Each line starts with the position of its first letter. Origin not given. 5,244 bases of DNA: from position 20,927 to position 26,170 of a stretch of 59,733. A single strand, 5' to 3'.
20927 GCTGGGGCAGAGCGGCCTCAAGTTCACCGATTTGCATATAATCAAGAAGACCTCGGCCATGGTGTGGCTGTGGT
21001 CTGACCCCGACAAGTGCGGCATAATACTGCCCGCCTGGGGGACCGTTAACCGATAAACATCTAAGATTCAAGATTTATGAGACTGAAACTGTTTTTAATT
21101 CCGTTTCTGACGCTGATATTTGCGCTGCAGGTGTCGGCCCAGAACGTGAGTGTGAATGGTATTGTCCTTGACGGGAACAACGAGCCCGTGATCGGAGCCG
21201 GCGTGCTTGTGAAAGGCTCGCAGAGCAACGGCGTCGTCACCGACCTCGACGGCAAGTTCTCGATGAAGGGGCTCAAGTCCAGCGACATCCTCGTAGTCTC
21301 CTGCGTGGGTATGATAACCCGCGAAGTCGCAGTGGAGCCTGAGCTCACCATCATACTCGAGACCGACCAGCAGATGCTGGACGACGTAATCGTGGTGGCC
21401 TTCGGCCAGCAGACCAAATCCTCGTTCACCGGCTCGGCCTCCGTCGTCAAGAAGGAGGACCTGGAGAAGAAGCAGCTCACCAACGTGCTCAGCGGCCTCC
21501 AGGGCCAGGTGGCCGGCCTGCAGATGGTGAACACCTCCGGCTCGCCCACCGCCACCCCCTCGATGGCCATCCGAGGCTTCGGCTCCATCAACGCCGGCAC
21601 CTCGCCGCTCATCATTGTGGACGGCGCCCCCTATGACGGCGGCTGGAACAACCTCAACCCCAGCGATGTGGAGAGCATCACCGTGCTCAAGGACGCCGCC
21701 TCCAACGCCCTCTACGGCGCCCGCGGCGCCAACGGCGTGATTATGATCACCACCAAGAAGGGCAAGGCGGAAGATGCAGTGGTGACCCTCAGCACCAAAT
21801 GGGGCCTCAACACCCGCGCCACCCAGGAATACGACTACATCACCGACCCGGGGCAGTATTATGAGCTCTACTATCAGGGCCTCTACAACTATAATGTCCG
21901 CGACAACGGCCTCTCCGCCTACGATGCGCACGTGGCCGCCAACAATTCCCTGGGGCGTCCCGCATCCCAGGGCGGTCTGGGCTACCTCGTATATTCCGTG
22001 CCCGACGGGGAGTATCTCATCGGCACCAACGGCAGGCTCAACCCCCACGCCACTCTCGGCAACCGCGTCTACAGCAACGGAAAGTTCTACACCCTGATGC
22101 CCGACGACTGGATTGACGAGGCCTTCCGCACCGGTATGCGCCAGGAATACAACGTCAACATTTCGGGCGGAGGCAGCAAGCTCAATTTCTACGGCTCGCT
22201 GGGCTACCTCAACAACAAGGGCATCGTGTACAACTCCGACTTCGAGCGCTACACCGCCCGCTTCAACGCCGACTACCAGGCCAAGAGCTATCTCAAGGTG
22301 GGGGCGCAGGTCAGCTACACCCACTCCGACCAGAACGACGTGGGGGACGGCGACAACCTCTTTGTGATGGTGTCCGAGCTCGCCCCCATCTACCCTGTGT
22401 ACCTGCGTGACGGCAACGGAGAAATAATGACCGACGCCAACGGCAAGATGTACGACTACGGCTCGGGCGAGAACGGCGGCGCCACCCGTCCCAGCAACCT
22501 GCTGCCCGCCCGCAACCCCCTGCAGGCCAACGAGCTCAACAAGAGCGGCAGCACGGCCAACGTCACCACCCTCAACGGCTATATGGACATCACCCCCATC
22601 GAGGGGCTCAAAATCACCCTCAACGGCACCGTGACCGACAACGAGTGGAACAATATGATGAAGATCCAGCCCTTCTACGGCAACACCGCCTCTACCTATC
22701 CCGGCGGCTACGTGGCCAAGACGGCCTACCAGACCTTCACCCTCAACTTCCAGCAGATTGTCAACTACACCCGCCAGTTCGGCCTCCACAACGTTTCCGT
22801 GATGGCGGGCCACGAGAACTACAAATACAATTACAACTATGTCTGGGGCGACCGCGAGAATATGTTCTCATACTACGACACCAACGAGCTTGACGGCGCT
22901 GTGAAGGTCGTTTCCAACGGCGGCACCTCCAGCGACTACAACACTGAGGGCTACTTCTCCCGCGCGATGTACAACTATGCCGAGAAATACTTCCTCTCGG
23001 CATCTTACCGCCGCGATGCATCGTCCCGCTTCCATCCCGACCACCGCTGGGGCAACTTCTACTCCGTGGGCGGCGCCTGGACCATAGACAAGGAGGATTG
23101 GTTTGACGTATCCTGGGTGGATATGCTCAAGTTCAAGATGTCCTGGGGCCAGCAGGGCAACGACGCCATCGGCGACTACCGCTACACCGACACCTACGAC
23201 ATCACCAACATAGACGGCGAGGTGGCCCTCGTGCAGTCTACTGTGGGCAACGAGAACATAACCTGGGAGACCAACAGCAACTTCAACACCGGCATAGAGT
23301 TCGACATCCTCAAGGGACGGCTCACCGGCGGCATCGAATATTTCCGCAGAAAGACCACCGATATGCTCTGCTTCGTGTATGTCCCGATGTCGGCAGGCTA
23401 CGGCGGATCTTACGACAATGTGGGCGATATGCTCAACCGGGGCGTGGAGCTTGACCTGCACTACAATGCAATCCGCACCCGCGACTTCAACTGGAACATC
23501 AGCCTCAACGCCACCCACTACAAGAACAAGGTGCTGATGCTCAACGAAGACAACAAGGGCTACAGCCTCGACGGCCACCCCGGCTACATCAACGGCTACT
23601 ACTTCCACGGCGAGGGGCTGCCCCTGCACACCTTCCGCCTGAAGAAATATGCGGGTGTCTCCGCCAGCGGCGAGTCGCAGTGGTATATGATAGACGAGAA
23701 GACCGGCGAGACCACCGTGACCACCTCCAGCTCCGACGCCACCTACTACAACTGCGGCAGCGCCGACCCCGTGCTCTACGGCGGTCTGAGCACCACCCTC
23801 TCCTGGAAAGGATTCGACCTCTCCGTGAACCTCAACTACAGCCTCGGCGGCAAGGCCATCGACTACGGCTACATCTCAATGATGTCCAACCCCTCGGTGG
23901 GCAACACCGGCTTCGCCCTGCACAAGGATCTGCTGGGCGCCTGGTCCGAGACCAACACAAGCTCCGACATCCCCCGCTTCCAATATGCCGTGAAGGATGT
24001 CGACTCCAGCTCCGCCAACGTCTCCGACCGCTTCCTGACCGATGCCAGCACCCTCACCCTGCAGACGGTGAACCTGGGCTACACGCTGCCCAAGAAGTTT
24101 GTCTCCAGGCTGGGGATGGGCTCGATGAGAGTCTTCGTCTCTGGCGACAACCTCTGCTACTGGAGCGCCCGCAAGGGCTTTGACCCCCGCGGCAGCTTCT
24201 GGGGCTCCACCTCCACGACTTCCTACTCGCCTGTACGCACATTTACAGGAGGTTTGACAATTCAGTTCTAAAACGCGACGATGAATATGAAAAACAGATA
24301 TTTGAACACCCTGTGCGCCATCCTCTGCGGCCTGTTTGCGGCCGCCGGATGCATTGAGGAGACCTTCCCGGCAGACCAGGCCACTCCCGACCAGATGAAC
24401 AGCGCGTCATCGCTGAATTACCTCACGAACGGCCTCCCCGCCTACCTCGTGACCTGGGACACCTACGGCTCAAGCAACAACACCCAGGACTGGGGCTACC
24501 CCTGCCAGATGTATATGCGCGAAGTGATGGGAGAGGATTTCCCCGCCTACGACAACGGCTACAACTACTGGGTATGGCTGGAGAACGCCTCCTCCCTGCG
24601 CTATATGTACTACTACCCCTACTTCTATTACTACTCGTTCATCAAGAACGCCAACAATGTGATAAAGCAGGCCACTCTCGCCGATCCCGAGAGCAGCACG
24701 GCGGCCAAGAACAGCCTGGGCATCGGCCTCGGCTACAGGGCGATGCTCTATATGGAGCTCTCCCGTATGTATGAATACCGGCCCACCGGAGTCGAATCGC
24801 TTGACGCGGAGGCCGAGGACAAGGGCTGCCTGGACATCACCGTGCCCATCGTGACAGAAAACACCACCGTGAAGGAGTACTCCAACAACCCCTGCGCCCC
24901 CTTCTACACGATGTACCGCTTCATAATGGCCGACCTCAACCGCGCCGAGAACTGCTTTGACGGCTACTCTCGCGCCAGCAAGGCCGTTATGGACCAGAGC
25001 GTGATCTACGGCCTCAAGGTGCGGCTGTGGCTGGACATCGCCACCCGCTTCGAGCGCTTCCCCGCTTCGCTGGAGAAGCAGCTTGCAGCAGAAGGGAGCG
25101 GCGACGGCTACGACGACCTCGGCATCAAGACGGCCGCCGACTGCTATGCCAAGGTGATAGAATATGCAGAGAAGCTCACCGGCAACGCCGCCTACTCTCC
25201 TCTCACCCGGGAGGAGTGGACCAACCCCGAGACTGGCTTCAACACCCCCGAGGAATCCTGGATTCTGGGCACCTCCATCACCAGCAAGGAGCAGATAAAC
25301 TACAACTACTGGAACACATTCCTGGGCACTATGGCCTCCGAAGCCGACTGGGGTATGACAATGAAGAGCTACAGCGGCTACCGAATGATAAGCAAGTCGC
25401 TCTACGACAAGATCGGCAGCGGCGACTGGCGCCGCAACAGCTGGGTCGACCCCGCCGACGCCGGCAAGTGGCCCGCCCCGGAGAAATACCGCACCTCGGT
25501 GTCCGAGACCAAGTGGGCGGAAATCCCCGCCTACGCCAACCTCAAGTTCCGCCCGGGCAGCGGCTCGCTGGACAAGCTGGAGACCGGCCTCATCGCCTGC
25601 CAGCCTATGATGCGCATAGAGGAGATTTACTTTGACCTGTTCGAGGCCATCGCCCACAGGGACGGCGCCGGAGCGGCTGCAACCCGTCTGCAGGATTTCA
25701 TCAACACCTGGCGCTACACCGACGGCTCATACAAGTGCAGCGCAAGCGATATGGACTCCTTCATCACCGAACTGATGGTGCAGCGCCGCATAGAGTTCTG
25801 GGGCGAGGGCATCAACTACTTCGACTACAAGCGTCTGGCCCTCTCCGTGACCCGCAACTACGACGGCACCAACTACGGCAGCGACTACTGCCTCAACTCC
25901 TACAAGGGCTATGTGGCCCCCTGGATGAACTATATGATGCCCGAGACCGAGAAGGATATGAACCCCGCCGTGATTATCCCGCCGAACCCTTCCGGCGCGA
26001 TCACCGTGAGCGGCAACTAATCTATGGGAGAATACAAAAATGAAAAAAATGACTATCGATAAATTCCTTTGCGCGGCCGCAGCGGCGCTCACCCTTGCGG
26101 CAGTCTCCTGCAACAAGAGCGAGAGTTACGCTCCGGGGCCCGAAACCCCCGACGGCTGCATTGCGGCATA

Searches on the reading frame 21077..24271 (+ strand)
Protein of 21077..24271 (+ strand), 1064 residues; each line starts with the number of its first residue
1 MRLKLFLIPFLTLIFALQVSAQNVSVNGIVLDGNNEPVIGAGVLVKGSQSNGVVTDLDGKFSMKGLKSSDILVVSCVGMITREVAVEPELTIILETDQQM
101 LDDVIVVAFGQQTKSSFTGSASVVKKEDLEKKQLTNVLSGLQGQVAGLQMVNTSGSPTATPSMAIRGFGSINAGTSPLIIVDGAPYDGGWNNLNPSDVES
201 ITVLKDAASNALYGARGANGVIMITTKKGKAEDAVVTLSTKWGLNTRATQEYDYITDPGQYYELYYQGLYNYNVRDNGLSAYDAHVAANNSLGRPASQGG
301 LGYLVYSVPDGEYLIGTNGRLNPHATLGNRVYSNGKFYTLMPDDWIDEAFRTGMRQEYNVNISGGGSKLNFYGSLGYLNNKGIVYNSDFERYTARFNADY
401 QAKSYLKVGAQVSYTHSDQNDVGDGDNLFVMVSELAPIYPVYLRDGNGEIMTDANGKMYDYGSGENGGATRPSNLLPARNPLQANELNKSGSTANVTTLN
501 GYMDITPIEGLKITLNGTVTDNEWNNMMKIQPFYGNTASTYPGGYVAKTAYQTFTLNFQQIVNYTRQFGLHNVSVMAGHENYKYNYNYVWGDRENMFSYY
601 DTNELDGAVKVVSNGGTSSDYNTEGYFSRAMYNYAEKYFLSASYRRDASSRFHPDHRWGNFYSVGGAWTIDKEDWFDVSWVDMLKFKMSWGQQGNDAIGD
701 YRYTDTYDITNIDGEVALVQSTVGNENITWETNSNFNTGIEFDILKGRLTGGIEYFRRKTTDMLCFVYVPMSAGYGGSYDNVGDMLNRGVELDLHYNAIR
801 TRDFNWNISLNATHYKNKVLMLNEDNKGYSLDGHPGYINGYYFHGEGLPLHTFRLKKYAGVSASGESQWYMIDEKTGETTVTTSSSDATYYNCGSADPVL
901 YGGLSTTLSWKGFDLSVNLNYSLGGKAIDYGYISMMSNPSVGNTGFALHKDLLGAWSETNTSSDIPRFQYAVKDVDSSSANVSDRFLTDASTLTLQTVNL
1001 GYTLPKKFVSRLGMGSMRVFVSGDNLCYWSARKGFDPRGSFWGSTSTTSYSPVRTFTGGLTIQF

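Call 50: search_protein_families(library=pfam, proteins=[window:21077-24271:+], max_evalue=0.001)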
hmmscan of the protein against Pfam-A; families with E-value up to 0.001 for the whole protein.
window:21077-24271:+ (1064 aa): 3 families
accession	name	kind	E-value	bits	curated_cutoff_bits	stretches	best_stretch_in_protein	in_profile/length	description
PF07715.20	Plug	-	5e-21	75.7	23.9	1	114-221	2-107/107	TonB-dependent Receptor Plug Domain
PF13715.12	CarbopepD_reg_2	-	2.1e-12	47.4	32.2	1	26-106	1-88/88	CarboxypepD_reg-like domain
PF13620.12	CarboxypepD_reg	-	8.8e-07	29.6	32.3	1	25-84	1-64/82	Carboxypeptidase regulatory-like domain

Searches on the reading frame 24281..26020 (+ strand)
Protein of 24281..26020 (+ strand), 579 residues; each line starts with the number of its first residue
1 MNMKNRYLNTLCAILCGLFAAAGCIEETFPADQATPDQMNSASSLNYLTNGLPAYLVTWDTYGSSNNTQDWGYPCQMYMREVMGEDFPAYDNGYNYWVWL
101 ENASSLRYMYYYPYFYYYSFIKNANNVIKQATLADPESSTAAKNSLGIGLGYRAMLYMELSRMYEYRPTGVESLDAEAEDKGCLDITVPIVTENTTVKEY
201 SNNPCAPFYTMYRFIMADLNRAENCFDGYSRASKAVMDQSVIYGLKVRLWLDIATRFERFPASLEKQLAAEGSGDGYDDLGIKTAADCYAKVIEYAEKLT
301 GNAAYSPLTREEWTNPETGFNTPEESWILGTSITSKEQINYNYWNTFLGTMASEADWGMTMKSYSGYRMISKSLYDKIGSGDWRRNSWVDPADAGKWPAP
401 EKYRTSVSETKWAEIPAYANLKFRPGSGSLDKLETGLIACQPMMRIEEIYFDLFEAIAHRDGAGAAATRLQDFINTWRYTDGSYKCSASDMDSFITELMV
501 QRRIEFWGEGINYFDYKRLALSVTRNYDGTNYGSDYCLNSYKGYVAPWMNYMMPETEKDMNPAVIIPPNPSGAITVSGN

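Call 50: search_protein_families(library=pfam, proteins=[window:24281-26020:+], max_evalue=0.001)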
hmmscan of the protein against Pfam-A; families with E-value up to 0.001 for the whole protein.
window:24281-26020:+ (579 aa): 1 family
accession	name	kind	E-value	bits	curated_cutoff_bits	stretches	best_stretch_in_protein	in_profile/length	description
PF07980.17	SusD_RagB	-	1.9e-05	24.9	23.1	1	442-575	157-286/297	SusD family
